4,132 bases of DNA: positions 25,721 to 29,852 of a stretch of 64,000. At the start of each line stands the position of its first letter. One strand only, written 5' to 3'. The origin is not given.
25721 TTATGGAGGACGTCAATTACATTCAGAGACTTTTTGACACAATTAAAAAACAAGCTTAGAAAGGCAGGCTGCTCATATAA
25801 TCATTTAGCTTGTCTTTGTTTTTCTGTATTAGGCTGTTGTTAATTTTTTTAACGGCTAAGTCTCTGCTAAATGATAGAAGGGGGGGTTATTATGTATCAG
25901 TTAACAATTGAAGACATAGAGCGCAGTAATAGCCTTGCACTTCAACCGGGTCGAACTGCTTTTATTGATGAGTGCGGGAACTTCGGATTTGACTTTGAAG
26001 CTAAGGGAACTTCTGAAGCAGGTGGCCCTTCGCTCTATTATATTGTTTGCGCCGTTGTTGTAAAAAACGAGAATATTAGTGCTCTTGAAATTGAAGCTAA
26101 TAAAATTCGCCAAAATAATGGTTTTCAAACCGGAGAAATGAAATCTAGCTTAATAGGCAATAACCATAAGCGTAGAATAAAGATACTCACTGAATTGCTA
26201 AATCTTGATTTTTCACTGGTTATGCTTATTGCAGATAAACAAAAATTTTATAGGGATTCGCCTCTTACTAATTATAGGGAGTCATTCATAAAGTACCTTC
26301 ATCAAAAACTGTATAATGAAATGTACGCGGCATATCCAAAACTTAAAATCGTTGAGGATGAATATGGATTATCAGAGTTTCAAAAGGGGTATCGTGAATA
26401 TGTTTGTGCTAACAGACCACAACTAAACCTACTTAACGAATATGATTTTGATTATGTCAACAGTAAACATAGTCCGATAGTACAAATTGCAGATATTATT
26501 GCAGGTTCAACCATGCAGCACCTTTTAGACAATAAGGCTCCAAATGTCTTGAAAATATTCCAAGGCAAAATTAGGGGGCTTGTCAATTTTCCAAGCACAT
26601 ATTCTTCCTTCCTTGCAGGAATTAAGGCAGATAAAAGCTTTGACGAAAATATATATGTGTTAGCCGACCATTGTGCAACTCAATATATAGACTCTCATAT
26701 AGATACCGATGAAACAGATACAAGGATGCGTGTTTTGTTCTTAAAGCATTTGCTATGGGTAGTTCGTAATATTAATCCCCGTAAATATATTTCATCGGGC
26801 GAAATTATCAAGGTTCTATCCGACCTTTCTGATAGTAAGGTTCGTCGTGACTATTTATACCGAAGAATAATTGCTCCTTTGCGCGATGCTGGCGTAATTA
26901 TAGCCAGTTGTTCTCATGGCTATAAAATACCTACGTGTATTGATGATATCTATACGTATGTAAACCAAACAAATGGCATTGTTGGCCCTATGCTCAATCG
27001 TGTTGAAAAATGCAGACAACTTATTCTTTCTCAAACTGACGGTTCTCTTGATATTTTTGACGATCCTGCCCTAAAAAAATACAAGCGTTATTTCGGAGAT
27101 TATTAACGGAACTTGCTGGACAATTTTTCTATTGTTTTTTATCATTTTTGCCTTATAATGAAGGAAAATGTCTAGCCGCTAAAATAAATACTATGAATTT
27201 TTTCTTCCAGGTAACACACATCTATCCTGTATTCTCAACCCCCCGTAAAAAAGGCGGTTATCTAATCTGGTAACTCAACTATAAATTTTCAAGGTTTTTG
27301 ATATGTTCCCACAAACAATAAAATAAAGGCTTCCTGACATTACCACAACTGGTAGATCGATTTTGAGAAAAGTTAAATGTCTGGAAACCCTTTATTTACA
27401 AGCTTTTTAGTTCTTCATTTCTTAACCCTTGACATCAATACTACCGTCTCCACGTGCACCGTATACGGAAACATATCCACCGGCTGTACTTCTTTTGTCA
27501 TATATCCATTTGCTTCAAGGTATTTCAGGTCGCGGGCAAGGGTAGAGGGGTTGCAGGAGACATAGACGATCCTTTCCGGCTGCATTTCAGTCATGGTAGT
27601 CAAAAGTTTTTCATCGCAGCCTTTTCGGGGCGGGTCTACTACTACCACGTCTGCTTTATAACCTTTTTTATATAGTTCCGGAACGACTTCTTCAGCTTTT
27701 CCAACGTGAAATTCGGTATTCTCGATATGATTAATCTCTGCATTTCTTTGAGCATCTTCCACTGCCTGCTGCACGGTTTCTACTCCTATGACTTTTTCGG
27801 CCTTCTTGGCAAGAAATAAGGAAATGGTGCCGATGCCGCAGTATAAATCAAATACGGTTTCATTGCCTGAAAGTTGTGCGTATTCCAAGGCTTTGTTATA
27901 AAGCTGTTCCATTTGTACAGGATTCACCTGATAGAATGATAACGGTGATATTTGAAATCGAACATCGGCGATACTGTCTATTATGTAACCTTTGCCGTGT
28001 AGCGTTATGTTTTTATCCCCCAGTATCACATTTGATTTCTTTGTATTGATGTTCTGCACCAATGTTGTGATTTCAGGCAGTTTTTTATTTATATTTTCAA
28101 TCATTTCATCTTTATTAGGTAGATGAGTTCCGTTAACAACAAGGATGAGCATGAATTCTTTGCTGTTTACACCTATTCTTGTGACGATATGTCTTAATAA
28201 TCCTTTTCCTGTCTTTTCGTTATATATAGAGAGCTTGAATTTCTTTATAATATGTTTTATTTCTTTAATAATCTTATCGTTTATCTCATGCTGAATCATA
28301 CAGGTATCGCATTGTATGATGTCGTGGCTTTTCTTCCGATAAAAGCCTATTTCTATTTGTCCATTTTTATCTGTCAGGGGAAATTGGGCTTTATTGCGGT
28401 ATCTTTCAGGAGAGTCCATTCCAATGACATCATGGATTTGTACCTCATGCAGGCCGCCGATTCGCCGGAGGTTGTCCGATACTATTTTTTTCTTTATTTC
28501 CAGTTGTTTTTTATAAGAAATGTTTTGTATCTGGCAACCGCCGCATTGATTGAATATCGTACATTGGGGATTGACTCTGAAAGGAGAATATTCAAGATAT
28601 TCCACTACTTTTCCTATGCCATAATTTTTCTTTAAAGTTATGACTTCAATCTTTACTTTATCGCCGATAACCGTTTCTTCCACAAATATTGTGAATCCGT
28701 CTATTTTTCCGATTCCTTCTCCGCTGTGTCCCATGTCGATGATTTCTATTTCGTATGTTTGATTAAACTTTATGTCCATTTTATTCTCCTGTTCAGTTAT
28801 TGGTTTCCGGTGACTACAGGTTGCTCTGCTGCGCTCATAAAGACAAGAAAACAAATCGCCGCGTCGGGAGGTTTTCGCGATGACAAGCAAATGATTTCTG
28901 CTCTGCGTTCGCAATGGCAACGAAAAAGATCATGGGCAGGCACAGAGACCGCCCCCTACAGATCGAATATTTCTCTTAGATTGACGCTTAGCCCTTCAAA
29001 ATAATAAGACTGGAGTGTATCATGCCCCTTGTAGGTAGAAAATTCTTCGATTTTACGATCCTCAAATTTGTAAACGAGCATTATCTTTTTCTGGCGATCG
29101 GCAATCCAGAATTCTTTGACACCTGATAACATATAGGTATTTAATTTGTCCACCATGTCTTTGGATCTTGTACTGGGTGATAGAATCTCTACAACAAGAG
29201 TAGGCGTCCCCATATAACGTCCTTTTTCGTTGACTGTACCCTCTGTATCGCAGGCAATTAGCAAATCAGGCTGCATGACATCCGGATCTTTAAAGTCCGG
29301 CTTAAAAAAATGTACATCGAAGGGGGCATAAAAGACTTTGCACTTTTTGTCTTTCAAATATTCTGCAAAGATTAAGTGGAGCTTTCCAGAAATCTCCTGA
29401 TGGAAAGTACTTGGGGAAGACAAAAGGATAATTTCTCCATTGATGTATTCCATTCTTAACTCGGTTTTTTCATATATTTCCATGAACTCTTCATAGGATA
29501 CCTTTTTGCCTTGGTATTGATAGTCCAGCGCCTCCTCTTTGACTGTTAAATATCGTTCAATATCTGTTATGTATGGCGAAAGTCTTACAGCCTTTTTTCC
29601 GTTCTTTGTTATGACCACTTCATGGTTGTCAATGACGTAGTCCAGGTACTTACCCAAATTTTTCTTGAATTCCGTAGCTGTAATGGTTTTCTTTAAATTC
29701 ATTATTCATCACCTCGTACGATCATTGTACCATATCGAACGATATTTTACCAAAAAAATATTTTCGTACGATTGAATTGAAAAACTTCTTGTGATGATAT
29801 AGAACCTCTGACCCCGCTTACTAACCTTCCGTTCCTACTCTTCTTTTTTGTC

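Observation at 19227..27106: Candidate uncharacterised defence operon: XRE controller, extended Type III-like Mod, Res-like helicase-nuclease, DUF3800-wHTH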

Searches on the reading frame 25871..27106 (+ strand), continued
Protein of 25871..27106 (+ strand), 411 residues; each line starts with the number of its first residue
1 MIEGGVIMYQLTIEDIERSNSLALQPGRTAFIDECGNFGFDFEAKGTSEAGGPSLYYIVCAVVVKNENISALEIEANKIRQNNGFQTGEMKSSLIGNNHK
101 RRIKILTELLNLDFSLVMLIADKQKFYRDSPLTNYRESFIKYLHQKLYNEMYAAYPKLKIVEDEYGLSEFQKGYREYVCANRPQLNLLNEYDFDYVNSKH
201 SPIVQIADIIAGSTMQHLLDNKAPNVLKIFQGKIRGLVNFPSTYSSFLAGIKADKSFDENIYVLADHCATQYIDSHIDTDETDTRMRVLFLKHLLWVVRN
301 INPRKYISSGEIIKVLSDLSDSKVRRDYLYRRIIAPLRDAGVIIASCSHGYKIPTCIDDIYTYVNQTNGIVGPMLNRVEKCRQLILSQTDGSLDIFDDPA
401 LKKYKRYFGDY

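Call 112: fold_search(model_id=the predicted structure, library=viral)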
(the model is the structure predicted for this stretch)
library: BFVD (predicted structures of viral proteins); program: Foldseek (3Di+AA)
matches with E <= 10: 187; with E <= 0.001: 1
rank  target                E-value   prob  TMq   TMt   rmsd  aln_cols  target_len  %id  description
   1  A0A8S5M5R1            1.9e-05  1.00  0.32  0.50   7.1       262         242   14  DUF3800 domain-containing protein [Siphoviridae sp. ctPJC19]
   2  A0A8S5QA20            3.0e-03  1.00  0.30  0.37   9.4       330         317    8  Uncharacterized protein [Siphoviridae sp. ct5qs5]
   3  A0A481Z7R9            1.4e-02  0.47  0.17  0.23  23.2       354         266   11  Holliday junction resolvase [Pithovirus LCPAC304]
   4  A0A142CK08            4.5e-02  0.20  0.14  0.21  27.0       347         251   10  (no name in the UniProt tables at hand)
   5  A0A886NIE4            6.8e-02  0.14  0.12  0.17  25.0       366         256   10  (no name in the UniProt tables at hand)
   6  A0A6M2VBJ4            7.6e-02  0.92  0.18  0.40  11.6       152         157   20  (no name in the UniProt tables at hand)
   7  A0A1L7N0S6            5.8e-01  0.07  0.09  0.09  13.7       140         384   11  Uncharacterized protein [Ralstonia phage RP12]
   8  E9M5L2                6.5e-01  0.21  0.18  0.20  11.7       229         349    6  Cleavage/packaging protein [Cricetid gammaherpesvirus 2]
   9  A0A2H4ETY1            7.2e-01  0.44  0.16  0.43  16.3       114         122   10  (no name in the UniProt tables at hand)
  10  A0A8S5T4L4            7.6e-01  0.08  0.10  0.16  18.7       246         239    9  Uncharacterized protein [Siphoviridae sp. ctn8e14]
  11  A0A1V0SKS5            8.4e-01  0.14  0.11  0.25  18.6       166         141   10  Uncharacterized protein [Klosneuvirus KNV1]
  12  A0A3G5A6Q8            8.4e-01  0.04  0.12  0.15  20.1       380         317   12  Uncharacterized protein [Hyperionvirus sp.]
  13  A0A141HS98            8.9e-01  0.06  0.11  0.13  16.2       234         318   11  (no name in the UniProt tables at hand)
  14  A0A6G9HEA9            8.9e-01  0.03  0.11  0.09  23.9       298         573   11  Uncharacterized protein [Dikerogammarus haemobaphes virus 1]
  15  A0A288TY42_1          9.8e-01  0.02  0.09  0.04  23.9       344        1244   10  Putative tail fiber [Enterococcus phage EFP01]
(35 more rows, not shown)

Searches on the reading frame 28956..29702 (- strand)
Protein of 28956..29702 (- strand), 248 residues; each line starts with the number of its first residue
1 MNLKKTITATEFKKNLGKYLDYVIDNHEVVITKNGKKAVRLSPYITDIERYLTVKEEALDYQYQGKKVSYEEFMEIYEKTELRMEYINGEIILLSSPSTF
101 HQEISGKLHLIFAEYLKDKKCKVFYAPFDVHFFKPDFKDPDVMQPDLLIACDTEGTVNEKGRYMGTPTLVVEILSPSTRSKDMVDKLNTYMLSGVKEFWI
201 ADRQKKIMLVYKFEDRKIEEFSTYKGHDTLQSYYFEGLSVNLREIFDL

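Call 3: search_protein_families(library=pfam, proteins=[window:28956-29702:-], max_evalue=0.01)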
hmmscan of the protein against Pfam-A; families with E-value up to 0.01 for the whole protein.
window:28956-29702:- (248 aa): 2 families
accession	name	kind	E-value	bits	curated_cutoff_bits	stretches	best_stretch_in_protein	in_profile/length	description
PF05685.18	Uma2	-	4.3e-29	101.6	27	1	71-242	2-171/172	Putative restriction endonuclease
PF02604.26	PhdYeFM_antitox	-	5.5e-11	42.5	29.8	1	5-46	2-43/74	Antitoxin Phd_YefM, type II toxin-antitoxin system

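Call 4: search_protein_families(library=padloc, proteins=[window:28956-29702:-], max_evalue=0.01)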
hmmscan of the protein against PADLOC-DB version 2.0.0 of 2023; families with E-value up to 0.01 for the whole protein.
window:28956-29702:- (248 aa): 5 families
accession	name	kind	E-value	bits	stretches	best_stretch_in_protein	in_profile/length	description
PDLC04832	PDC-S03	-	8.6e-58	193.2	1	64-247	5-187/188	-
PDLC04834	PDC-S03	-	8.6e-39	131.1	1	65-246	6-182/184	-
PDLC04833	PDC-S03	-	5.3e-31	105.7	1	62-247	18-204/207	-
PDLC04835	PDC-S03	-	5.8e-16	56.6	1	62-247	3-201/207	-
PDLC04943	PDC-S17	-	2.2e-08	31.7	1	66-223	21-163/199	-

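Call 5: search_protein_families(library=ncbifam, proteins=[window:28956-29702:-], max_evalue=0.01)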
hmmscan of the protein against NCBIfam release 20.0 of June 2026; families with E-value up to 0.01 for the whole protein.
window:28956-29702:- (248 aa): 1 family
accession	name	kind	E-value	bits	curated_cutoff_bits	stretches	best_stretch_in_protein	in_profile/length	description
TIGR01552.1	phd_fam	subfamily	1e-07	31.2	20.8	1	6-43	1-38/53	type II toxin-antitoxin system prevent-host-death family antitoxin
